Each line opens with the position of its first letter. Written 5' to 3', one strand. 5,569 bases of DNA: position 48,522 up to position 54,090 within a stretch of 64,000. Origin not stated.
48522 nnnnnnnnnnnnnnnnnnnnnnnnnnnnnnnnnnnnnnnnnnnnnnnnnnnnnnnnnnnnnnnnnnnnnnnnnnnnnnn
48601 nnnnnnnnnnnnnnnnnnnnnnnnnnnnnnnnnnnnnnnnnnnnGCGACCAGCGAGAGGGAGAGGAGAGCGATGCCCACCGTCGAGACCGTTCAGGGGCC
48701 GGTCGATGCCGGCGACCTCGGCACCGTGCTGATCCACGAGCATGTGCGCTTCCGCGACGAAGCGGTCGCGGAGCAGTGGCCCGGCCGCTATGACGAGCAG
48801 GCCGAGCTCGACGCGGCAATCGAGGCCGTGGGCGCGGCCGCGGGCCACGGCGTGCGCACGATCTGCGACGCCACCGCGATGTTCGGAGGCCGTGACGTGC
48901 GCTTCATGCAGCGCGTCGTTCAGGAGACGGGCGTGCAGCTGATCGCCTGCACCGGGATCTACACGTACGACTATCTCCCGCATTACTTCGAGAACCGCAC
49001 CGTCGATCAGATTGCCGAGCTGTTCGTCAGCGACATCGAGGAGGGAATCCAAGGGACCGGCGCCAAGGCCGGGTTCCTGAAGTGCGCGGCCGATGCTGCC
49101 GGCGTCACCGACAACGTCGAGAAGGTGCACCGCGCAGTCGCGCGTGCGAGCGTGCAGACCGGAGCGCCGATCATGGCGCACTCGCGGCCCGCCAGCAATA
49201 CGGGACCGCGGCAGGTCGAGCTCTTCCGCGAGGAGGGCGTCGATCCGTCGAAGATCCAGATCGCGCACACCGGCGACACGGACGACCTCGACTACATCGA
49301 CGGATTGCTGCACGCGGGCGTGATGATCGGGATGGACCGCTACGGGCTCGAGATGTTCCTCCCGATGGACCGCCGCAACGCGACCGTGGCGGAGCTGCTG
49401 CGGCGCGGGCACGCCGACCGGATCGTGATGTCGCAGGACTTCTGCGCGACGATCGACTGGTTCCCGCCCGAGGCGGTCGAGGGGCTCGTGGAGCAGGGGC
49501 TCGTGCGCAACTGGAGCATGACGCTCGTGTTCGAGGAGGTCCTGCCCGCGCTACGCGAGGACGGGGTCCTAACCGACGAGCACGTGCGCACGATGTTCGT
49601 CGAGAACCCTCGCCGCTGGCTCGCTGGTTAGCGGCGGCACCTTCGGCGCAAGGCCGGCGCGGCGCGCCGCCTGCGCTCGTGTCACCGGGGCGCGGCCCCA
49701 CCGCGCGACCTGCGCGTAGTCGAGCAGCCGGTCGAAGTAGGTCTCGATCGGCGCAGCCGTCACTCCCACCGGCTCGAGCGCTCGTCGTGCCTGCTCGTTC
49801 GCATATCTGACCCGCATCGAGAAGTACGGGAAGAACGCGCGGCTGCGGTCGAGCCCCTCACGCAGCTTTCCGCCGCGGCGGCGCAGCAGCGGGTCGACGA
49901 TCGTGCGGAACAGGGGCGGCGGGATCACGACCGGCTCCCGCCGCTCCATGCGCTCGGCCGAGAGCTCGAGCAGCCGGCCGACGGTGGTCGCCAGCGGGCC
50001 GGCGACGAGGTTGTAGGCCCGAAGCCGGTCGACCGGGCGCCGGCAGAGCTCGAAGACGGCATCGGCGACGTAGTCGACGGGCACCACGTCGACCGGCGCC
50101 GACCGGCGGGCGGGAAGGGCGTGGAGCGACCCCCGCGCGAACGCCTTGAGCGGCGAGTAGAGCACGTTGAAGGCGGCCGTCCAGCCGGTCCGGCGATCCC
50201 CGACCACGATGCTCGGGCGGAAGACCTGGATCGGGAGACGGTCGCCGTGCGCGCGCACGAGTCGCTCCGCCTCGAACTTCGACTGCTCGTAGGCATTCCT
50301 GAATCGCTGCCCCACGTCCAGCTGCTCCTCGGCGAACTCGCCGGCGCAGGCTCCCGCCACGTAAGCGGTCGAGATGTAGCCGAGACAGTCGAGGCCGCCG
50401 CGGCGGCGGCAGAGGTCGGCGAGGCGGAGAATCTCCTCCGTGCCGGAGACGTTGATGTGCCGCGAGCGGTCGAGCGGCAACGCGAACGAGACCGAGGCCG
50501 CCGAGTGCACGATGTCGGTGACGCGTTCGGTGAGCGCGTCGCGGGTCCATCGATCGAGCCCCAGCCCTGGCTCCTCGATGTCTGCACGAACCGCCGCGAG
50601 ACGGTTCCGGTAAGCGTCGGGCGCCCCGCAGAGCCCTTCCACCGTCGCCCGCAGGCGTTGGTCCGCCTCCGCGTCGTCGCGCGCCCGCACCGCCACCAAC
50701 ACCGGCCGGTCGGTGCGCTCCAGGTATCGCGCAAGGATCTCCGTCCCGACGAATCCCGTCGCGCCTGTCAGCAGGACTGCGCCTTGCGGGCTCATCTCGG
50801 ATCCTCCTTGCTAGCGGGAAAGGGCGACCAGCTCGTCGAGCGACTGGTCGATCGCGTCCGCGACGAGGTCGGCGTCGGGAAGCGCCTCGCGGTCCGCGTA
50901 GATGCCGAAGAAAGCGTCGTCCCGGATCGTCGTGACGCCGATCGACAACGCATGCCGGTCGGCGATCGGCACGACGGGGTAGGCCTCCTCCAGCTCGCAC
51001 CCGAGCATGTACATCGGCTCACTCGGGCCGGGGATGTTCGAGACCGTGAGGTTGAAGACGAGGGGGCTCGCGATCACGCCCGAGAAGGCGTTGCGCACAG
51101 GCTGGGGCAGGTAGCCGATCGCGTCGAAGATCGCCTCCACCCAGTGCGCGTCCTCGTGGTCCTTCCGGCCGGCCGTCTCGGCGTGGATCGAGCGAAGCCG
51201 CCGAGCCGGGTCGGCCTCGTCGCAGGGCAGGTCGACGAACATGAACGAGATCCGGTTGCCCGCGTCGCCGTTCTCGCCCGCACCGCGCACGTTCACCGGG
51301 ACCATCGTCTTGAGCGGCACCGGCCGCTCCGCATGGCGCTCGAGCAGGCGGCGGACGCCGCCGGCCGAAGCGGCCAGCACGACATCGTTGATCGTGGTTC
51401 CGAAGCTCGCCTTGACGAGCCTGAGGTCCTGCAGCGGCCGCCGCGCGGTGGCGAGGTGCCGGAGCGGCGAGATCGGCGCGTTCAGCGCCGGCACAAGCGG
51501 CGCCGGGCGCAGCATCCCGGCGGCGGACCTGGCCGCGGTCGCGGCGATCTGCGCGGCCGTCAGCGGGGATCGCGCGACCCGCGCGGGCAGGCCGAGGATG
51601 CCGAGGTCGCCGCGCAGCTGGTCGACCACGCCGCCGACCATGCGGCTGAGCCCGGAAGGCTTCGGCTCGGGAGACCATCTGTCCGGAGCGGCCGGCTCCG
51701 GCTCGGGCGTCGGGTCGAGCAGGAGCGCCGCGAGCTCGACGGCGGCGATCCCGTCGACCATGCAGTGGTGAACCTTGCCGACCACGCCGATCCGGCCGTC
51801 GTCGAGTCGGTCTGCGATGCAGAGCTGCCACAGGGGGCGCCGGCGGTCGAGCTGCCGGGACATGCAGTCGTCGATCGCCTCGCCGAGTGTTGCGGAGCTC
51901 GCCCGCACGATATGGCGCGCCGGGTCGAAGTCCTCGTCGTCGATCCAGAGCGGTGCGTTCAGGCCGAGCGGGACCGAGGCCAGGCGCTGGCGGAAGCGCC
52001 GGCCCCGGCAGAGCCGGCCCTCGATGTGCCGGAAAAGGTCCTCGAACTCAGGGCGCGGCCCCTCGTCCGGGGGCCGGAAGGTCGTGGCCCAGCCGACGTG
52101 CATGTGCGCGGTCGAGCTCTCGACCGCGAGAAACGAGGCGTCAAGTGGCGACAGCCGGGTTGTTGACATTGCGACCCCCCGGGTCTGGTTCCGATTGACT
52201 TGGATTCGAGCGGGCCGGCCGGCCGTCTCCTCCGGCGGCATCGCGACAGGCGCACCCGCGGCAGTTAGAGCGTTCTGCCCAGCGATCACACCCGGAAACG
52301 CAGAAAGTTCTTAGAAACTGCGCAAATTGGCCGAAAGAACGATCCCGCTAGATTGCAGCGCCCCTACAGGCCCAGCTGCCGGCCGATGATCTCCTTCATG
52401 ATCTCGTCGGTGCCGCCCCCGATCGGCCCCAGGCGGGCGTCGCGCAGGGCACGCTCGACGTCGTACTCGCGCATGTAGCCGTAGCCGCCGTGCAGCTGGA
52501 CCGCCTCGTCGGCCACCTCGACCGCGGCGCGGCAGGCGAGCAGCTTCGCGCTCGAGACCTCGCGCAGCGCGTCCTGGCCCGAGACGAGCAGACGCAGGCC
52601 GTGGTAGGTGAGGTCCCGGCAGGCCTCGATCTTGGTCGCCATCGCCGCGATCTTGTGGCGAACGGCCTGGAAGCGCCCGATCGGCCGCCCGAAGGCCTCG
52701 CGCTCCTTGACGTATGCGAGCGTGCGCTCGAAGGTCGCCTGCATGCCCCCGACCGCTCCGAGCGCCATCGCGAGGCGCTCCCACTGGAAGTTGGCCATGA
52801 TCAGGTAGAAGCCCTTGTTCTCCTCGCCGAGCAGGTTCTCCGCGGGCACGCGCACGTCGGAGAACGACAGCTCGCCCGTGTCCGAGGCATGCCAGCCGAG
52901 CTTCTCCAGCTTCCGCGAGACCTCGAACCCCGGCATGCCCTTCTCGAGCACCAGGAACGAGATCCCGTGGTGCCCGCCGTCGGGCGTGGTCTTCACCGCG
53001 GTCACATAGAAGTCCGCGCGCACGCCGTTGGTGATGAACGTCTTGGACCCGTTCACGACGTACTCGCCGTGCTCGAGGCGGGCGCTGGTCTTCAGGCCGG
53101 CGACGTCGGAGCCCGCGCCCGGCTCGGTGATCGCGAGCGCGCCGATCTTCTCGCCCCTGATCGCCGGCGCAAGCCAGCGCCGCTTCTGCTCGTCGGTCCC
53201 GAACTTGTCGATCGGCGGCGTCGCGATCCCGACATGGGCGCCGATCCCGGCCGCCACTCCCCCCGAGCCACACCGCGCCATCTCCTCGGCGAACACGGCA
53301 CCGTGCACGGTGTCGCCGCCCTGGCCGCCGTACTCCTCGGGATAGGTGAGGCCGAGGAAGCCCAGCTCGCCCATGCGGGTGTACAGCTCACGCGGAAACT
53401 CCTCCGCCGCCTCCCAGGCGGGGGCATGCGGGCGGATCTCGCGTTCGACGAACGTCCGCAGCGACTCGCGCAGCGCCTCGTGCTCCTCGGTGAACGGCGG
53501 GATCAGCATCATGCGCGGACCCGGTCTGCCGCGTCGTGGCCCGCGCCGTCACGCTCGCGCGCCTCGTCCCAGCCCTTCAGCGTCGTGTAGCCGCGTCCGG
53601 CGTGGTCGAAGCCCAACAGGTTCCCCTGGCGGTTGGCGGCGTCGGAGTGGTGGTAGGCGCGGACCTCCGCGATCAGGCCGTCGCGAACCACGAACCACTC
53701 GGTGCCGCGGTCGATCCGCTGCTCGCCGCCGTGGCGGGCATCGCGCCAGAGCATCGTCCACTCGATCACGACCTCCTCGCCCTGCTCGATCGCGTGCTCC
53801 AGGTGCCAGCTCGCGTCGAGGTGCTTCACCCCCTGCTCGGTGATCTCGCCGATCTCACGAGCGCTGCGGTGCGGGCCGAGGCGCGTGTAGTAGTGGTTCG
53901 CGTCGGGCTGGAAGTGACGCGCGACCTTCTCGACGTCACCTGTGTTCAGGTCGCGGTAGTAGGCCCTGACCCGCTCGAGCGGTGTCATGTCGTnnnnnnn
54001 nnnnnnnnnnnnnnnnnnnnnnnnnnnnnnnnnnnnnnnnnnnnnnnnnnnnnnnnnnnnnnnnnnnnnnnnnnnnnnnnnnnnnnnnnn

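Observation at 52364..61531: liu/atu-like acyl-CoA carboxylase catabolic locus lacking the biotin carboxylase and lyase but carrying BKACE, a family III CoA-transferase, two NTF2-like proteins and a GNAT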

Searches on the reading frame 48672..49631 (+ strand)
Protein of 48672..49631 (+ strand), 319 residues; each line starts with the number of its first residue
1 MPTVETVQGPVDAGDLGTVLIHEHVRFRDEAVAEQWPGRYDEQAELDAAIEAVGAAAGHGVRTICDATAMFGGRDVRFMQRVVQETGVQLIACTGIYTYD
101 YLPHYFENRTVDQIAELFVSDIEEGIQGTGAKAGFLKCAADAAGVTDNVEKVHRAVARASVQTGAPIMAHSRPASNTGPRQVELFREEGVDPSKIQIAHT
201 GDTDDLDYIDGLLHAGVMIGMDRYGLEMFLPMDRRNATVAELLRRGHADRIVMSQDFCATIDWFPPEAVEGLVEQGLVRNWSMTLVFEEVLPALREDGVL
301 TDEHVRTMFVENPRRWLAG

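Call 7: search_protein_families(library=pfam, proteins=[window:48672-49631:+], max_evalue=0.001)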
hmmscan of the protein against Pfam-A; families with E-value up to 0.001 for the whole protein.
window:48672-49631:+ (319 aa): 1 family
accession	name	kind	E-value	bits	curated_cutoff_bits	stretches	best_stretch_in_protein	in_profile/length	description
PF02126.24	PTE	-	1.9e-74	251.2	22.4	1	11-317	1-297/298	Phosphotriesterase family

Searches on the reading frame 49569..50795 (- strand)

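Call 7: search_protein_families(library=pfam, proteins=[window:49569-50795:-], max_evalue=0.001)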
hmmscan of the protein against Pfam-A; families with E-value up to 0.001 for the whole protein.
window:49569-50795:- (408 aa): 4 families
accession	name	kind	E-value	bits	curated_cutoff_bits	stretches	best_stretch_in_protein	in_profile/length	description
PF07993.18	NAD_binding_4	-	2.1e-56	191.4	20.1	1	9-247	1-258/258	Male sterility protein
PF01370.27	Epimerase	-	9e-13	48.6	20.9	1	7-223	1-197/240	NAD dependent epimerase/dehydratase family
PF01073.25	3Beta_HSD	-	5e-09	36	22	1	9-204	2-188/280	3-beta hydroxysteroid dehydrogenase/isomerase family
PF04321.23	RmlD_sub_bind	-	2.7e-07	30.4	27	1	109-210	72-164/287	RmlD substrate binding domain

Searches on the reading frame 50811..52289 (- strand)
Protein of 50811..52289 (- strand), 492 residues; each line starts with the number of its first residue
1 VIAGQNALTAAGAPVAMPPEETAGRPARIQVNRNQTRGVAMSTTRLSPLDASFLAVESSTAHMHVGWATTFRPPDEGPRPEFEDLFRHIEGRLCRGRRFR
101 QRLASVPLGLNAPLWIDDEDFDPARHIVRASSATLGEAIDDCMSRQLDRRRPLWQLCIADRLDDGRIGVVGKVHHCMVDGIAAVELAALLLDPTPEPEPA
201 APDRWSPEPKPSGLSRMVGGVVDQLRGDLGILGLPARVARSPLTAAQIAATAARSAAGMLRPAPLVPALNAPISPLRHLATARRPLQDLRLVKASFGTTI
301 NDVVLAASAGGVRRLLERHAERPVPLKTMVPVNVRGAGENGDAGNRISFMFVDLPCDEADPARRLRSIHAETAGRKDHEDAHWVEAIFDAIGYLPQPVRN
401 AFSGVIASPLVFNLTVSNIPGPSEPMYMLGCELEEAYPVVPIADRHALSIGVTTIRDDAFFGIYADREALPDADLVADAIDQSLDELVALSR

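Call 7: search_protein_families(library=pfam, proteins=[window:50811-52289:-], max_evalue=0.001)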
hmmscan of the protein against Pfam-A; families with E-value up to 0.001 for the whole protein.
window:50811-52289:- (492 aa): 2 families
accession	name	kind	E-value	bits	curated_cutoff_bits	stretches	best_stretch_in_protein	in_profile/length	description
PF03007.21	WS_DGAT_cat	-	1.1e-56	193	23.6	1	46-304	1-263/263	Wax ester synthase/diacylglycerol acyltransferase catalytic domain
PF06974.18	WS_DGAT_C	-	6.8e-31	107.7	20.7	1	344-487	2-144/145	WS/DGAT C-terminal domain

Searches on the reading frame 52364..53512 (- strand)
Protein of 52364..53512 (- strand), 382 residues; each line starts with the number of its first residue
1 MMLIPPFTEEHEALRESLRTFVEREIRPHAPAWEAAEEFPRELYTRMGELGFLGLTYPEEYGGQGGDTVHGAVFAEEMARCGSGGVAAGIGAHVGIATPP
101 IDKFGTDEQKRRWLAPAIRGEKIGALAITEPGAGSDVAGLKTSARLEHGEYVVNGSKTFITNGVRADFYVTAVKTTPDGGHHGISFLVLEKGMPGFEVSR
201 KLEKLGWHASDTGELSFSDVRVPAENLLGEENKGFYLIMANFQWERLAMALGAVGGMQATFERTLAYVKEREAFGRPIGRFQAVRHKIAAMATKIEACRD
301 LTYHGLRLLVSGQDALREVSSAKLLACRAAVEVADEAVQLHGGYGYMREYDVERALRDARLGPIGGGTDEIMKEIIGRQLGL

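Call 4: search_protein_families(library=pfam, proteins=[window:52364-53512:-], max_evalue=0.01)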
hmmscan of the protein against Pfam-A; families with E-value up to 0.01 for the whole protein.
window:52364-53512:- (382 aa): 4 families
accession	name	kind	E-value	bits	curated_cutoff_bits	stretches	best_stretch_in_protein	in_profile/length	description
PF00441.29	Acyl-CoA_dh_1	-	2.4e-51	174.3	22.4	1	232-380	1-149/150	Acyl-CoA dehydrogenase, C-terminal domain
PF02771.21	Acyl-CoA_dh_N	-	4.4e-40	137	22.9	1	8-121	1-113/113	Acyl-CoA dehydrogenase, N-terminal domain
PF02770.24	Acyl-CoA_dh_M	-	7.5e-26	90.6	33.3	1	125-220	1-97/97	Acyl-CoA dehydrogenase, middle domain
PF08028.16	Acyl-CoA_dh_2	-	6.6e-14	52.8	22.7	1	249-361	3-125/134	Acyl-CoA dehydrogenase, C-terminal domain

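Call 5: search_protein_families(library=ncbifam, proteins=[window:52364-53512:-], max_evalue=0.01)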
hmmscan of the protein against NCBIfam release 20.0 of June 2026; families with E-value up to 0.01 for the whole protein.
window:52364-53512:- (382 aa): 23 families
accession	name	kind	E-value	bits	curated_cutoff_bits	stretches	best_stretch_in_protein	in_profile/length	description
NF042972.1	AcrlCoAredClosAcrC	equivalog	3.5e-108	361.7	640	1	7-379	5-375/378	acryloyl-CoA reductase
NF058590.1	AcCoDHFadEBacil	equivalog_domain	2.6e-85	287.1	600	1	6-376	20-406/586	acyl-CoA dehydrogenase FadE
NF045652.1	ProlPCPDhRedW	equivalog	2e-83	280.3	650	1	10-382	3-375/376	L-prolyl-[peptidyl-carrier protein] dehydrogenase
NF045552.1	GlutCoADH_Des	equivalog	2.6e-79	267.2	470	1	7-377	5-376/387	glutaryl-CoA dehydrogenase Acd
NF043006.1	CyhCrbnylCoADH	equivalog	1.1e-78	264.9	650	1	8-379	5-374/380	cyclohexane-1-carbonyl-CoA dehydrogenase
NF008997.0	PRK12341.1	equivalog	1e-74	251.9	537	1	7-380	5-376/382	acyl-CoA dehydrogenase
NF053553.1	prodigi_MBC_PigA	equivalog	3.1e-74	250.4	500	1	8-382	6-381/381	prodigiosin MBC biosynthesis dehydrogenase PigA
NF042439.1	SulpropCoADesulf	equivalog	1.6e-70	237.8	600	1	17-379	3-369/379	3-sulfinopropanoyl-CoA desulfinase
TIGR03207.1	cyc_hxne_CoA_dh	equivalog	8.8e-67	225.4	575.35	1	8-379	2-370/372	cyclohexanecarboxyl-CoA dehydrogenase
NF002885.1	PRK03354.1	equivalog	1.1e-52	179.3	540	1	7-379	5-372/378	crotonobetainyl-CoA dehydrogenase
NF052270.1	Staph_DH_FadE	equivalog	2.8e-39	135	600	1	10-380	24-393/400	acyl-CoA dehydrogenase FadE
NF037942.1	ac_ACP_DH_MbtN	equivalog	1.9e-34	119.1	700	1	15-376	6-361/376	mycobactin biosynthesis acyl-ACP dehydrogenase MbtN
NF049984.1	Rv1679_FadE16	equivalog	7.9e-34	117.5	600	1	26-379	12-364/371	Rv1679 family acyl-CoA dehydrogenase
TIGR03203.1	pimD_small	equivalog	3.7e-31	108.6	652.7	1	39-354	38-350/378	pimeloyl-CoA dehydrogenase small subunit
TIGR03204.1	pimC_large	equivalog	5.9e-31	107.7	623.85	1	7-298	4-294/395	pimeloyl-CoA dehydrogenase large subunit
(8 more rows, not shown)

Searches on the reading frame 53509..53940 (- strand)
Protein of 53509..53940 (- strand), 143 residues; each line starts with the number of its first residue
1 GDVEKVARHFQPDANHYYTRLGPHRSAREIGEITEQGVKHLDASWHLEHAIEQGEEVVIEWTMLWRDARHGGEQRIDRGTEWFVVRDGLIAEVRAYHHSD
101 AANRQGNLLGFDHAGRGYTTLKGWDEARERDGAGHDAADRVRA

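Call 4: search_protein_families(library=pfam, proteins=[window:53509-53940:-], max_evalue=0.01)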
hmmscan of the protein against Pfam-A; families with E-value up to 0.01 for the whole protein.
window:53509-53940:- (143 aa): 2 families
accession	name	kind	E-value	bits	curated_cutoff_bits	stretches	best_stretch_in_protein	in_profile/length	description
PF12680.13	SnoaL_2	-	2.1e-11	44.7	27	1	1-93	11-102/102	SnoaL-like domain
PF07366.18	SnoaL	-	0.0084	16.4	28.4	0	1-94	14-114/126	SnoaL-like polyketide cyclase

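Call 5: search_protein_families(library=ncbifam, proteins=[window:53509-53940:-], max_evalue=0.01)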
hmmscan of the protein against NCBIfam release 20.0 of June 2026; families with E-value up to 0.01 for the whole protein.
window:53509-53940:- (143 aa): 0 families
